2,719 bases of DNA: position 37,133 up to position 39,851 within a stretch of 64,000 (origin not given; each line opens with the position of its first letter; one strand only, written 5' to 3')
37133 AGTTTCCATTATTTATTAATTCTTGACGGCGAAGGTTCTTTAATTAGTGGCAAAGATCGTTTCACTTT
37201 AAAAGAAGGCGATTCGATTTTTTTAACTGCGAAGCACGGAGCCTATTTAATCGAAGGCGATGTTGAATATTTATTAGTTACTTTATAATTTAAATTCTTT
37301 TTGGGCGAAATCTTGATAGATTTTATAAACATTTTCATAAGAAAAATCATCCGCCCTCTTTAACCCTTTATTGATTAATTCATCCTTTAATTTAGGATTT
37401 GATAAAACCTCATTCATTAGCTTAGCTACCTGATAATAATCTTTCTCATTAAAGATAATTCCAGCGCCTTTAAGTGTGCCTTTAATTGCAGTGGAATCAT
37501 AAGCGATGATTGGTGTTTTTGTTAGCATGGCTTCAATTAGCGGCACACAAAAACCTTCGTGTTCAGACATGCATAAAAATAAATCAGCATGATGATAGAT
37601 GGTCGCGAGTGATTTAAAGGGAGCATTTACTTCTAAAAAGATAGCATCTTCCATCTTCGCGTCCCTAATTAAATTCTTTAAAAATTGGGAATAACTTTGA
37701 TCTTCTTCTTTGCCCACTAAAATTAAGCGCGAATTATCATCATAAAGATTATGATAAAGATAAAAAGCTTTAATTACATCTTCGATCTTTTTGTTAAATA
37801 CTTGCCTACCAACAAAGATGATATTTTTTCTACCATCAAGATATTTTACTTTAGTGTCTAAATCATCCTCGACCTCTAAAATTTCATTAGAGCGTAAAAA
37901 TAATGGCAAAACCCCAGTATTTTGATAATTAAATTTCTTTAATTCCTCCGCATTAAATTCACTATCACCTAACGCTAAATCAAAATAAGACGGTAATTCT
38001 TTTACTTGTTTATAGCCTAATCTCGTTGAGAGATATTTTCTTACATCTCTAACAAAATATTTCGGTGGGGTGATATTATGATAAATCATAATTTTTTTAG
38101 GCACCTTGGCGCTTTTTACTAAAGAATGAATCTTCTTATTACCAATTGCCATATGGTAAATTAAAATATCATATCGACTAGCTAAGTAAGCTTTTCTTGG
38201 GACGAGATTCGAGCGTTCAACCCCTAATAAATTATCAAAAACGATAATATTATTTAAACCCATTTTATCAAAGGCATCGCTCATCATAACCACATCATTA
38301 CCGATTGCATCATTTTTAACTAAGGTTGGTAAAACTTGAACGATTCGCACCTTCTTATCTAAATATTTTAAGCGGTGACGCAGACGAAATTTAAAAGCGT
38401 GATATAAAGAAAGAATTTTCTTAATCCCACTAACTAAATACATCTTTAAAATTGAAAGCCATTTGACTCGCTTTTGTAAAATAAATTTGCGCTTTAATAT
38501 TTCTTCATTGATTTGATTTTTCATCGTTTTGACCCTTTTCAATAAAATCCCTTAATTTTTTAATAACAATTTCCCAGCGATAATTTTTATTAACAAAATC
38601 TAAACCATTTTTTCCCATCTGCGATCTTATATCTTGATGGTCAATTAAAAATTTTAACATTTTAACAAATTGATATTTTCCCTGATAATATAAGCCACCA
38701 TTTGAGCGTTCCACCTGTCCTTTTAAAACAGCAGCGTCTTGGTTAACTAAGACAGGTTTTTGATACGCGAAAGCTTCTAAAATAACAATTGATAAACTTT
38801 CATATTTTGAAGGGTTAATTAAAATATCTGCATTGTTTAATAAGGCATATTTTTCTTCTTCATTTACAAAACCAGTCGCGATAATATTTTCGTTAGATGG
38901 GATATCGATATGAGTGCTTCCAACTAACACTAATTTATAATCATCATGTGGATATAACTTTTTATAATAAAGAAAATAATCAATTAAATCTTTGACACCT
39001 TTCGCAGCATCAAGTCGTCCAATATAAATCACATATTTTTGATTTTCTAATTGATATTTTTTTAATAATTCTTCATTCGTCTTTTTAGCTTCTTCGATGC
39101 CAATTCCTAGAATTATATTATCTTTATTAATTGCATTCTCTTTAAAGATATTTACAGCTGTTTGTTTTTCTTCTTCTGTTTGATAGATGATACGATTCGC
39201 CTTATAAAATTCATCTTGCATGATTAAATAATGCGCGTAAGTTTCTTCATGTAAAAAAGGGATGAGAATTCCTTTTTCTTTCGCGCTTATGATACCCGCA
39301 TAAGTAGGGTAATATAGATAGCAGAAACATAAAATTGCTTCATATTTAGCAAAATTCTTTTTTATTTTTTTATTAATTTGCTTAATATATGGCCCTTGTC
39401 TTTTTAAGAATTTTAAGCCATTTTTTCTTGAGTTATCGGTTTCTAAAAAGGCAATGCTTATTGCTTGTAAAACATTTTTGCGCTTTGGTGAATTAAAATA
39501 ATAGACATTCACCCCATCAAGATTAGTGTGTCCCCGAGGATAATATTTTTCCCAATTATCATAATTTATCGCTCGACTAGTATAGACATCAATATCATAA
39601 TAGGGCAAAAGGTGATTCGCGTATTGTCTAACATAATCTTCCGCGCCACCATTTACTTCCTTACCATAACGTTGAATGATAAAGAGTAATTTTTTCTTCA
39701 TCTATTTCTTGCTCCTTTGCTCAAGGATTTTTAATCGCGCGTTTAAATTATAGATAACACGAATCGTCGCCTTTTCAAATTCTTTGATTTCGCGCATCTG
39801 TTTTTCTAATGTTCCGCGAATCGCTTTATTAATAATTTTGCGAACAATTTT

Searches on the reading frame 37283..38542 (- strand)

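Call 72: search_protein_families(library=pfam, proteins=[window:37283-38542:-], max_evalue=0.00001)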
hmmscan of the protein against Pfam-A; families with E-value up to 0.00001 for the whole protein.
window:37283-38542:- (419 aa): 2 families
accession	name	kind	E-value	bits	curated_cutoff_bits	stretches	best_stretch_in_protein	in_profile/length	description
PF00534.26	Glycos_transf_1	-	1.1e-23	84.1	26.4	1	236-395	13-171/172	Glycosyl transferases group 1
PF13692.12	Glyco_trans_1_4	-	1.1e-16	61.8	27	1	238-382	1-142/142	Glycosyl transferases group 1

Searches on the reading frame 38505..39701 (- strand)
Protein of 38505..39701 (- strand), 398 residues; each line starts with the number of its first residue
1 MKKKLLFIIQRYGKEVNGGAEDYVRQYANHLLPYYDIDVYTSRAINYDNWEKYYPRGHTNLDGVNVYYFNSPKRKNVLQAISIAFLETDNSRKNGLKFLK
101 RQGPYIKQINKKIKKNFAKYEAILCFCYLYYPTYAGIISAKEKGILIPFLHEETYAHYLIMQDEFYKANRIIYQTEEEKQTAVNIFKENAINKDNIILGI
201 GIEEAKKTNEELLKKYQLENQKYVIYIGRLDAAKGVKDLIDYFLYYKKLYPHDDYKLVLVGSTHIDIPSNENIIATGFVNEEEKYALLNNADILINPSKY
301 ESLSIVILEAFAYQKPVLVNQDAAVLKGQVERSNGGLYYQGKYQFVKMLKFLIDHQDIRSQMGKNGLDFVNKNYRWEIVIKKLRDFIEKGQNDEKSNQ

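Call 72: search_protein_families(library=pfam, proteins=[window:38505-39701:-], max_evalue=0.00001)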
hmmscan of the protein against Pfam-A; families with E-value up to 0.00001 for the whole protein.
window:38505-39701:- (398 aa): 3 families
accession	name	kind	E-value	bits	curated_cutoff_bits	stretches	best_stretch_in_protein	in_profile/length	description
PF00534.26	Glycos_transf_1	-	2.1e-21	76.6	26.4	1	210-366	3-169/172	Glycosyl transferases group 1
PF13692.12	Glyco_trans_1_4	-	2.7e-16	60.5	27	1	222-321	2-107/142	Glycosyl transferases group 1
PF13524.12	Glyco_trans_1_2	-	1.3e-07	32.1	25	1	254-383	14-142/144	Glycosyl transferase-like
